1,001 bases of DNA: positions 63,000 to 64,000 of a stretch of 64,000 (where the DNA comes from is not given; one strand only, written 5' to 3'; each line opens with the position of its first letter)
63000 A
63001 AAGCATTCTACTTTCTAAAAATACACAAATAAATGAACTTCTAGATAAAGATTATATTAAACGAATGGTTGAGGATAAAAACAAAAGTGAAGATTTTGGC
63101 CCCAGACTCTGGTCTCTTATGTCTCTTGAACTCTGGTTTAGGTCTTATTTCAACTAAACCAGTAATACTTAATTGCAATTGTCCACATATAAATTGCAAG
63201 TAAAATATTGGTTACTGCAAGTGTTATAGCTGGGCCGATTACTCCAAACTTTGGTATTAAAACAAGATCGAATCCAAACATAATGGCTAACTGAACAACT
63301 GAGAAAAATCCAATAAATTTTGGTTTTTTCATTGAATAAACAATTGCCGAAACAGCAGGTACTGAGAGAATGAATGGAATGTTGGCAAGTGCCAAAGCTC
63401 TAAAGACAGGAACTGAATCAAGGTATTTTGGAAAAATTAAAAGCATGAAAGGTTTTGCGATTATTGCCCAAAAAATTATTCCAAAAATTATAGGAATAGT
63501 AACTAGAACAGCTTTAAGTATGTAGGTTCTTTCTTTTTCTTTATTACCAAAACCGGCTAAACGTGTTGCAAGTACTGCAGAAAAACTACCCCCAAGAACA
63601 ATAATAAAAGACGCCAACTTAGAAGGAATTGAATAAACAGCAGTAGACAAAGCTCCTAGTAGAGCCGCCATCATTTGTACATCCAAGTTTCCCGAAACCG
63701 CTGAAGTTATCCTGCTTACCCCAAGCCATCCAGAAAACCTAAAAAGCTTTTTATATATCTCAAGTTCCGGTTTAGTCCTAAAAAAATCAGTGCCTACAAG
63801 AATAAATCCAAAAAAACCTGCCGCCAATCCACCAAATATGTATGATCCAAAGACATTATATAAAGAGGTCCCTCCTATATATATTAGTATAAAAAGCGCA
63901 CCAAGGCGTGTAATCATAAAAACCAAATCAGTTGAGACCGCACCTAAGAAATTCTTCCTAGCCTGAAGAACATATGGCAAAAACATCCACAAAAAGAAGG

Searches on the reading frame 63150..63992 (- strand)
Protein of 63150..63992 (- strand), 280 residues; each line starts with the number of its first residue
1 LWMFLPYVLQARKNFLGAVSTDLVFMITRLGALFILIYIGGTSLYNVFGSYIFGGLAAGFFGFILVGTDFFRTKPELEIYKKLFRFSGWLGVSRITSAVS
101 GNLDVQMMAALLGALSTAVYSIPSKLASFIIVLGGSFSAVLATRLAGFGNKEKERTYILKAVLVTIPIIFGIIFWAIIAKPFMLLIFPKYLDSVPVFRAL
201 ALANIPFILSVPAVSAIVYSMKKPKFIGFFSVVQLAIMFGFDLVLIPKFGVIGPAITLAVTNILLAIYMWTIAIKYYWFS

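Call 7: search_protein_families(library=ncbifam, proteins=[window:63150-63992:-], max_evalue=0.01)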
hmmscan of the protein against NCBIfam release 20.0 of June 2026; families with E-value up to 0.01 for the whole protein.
window:63150-63992:- (280 aa): 0 families

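Call 10: search_protein_families(library=pfam, proteins=[window:63150-63992:-], max_evalue=0.001)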
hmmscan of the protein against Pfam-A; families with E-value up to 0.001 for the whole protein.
window:63150-63992:- (280 aa): 1 family
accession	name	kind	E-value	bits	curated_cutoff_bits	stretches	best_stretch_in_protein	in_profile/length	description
PF01943.22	Polysacc_synt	-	1.2e-07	32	28.2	1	7-133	129-257/274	Polysaccharide biosynthesis protein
